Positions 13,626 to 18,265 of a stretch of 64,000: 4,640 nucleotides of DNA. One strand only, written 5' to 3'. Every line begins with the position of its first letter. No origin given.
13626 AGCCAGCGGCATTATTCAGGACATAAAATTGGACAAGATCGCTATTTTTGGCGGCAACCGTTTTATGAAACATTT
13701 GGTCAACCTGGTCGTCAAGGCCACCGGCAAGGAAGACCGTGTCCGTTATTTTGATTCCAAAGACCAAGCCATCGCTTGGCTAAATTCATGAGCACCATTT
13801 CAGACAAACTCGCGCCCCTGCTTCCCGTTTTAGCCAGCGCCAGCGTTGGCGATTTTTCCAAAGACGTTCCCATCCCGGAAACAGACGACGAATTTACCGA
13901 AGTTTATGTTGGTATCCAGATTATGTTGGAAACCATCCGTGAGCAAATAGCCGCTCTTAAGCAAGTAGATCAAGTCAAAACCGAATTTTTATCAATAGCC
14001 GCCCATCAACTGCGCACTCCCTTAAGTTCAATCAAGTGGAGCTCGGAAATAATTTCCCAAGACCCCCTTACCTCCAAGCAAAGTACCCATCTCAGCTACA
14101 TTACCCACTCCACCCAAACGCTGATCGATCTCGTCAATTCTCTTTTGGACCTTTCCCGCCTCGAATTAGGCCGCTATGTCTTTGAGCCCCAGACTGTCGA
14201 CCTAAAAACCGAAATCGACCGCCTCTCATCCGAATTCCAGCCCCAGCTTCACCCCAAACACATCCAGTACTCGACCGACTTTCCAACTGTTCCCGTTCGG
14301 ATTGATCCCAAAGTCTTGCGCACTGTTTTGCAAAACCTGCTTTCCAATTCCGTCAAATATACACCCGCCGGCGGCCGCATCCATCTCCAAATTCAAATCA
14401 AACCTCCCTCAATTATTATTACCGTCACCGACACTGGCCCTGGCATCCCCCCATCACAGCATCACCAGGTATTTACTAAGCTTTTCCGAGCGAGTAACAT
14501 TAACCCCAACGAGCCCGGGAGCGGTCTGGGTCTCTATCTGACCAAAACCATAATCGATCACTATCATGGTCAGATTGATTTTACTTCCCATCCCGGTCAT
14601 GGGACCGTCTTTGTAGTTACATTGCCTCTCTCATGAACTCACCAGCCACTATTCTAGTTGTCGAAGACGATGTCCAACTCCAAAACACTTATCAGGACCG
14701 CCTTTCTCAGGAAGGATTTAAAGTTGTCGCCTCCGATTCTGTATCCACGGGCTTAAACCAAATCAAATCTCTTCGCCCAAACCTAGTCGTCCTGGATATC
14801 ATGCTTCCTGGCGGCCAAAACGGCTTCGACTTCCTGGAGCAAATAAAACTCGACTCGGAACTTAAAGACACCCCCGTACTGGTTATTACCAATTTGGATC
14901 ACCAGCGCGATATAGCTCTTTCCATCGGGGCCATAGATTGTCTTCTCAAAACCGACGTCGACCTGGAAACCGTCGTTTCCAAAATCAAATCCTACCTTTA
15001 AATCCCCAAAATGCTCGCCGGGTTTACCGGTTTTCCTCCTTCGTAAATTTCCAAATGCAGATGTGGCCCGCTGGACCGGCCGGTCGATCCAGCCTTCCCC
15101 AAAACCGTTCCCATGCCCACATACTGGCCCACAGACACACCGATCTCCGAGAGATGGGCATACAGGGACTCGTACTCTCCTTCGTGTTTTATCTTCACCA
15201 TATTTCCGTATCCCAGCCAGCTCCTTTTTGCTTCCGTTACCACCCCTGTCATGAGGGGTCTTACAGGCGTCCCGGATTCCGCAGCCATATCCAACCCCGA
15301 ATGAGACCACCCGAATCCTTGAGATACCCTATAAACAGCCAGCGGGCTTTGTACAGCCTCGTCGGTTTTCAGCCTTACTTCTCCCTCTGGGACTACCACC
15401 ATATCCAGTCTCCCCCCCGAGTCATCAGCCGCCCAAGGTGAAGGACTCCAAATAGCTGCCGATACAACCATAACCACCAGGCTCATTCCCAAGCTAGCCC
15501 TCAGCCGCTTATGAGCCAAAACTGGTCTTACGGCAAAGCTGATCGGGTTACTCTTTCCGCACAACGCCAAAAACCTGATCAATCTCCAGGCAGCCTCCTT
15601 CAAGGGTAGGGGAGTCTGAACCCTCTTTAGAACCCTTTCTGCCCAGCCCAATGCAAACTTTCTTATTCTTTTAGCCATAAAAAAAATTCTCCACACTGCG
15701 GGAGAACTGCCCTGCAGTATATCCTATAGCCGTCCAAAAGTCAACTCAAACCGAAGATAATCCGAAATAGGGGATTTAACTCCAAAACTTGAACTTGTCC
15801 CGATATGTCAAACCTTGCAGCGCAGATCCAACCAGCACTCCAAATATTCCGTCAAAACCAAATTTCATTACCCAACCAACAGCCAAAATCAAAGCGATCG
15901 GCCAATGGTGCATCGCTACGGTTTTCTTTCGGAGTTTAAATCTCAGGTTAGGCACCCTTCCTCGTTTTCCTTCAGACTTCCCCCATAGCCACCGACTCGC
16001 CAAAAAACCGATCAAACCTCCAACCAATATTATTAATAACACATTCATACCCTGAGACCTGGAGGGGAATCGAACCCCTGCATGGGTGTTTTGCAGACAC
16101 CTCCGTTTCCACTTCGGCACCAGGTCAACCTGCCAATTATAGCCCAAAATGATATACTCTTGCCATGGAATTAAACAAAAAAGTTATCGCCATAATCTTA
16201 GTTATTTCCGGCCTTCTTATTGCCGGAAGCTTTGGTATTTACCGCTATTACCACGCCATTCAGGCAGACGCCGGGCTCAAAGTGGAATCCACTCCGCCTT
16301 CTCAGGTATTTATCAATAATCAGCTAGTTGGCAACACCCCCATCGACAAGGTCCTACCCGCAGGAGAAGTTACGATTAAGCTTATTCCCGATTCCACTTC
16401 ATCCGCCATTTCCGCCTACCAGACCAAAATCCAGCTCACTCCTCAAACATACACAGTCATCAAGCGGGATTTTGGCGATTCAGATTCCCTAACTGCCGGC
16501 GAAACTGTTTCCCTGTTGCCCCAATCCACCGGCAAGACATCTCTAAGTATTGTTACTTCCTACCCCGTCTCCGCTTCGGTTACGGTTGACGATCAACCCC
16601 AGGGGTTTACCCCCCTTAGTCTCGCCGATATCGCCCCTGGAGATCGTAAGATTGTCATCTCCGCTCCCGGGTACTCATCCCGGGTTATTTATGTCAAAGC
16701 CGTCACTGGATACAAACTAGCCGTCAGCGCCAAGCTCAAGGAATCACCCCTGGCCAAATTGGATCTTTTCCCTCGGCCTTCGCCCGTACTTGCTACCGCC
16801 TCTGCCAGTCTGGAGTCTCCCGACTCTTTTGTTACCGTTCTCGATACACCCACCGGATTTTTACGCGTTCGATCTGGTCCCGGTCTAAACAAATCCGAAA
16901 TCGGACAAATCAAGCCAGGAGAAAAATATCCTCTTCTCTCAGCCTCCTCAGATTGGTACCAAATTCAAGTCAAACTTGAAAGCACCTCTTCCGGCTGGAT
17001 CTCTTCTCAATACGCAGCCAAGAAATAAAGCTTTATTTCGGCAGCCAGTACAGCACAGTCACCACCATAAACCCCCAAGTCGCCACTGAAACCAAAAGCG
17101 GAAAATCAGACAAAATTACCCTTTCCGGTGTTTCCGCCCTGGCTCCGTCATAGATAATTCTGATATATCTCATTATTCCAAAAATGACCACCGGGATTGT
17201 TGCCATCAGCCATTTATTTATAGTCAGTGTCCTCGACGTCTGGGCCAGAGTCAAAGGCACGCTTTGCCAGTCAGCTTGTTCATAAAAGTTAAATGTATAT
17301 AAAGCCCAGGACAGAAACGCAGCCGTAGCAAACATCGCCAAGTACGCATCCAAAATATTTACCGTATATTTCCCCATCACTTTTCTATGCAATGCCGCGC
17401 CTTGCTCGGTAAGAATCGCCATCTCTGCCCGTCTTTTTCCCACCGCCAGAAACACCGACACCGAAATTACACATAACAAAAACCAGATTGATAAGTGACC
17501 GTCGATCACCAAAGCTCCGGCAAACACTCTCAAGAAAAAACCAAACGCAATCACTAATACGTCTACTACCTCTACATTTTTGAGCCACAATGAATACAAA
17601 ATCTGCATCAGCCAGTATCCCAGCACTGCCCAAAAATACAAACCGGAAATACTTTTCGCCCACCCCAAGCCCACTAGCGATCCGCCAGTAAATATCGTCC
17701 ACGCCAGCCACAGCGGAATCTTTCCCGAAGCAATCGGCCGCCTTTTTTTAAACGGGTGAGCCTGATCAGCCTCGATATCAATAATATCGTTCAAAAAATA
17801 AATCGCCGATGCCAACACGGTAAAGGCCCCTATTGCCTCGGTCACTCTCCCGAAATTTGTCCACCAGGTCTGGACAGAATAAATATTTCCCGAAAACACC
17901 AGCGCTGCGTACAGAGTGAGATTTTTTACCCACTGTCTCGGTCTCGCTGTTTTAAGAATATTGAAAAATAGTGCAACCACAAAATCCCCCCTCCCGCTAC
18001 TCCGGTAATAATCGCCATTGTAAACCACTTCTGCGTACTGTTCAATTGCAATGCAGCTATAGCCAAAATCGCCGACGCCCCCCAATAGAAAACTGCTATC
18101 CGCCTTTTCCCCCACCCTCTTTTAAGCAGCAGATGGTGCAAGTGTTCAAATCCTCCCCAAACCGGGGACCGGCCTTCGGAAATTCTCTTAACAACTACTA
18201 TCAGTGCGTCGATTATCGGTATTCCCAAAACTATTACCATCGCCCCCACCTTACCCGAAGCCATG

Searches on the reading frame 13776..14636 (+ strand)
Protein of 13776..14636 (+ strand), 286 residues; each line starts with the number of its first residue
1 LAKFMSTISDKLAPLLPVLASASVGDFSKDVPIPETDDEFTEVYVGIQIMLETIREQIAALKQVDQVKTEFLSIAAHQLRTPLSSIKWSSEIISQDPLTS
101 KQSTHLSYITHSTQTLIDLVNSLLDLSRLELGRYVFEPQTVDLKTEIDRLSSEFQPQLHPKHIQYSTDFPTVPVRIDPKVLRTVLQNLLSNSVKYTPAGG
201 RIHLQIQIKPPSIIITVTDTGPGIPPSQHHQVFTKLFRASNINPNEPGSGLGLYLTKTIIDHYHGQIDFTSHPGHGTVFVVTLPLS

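Call 106: search_protein_families(library=pfam, proteins=[window:13776-14636:+], max_evalue=0.001)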
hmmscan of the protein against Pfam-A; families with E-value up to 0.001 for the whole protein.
window:13776-14636:+ (286 aa): 3 families
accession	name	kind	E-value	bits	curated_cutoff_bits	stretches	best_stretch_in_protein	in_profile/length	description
PF02518.31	HATPase_c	-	4.3e-28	98.4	26.4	1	177-285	2-109/111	Histidine kinase-, DNA gyrase B-, and HSP90-like ATPase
PF00512.31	HisKA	-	3.5e-15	56.2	26.9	1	68-131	2-65/66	His Kinase A (phospho-acceptor) domain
PF13581.12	HATPase_c_2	-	1.1e-06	29.2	27.4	1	188-266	39-113/127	Histidine kinase-like ATPase domain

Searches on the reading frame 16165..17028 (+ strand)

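Call 106: search_protein_families(library=pfam, proteins=[window:16165-17028:+], max_evalue=0.001)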
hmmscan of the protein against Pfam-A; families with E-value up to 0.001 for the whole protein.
window:16165-17028:+ (287 aa): 2 families
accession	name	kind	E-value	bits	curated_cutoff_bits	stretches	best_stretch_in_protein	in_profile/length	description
PF08308.17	PEGA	-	4.9e-15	55.6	20.8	1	129-185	5-63/71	PEGA domain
PF08239.17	SH3_3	-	1.5e-10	41.5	27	1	232-283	2-52/54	Bacterial SH3 domain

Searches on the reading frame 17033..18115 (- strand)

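Call 106: search_protein_families(library=pfam, proteins=[window:17033-18115:-], max_evalue=0.001)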
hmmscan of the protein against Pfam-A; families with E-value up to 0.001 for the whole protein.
window:17033-18115:- (360 aa): 1 family
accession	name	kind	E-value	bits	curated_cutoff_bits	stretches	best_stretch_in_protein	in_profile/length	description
PF01040.23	UbiA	-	1.3e-17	64.4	34.2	1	82-222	13-154/250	UbiA prenyltransferase family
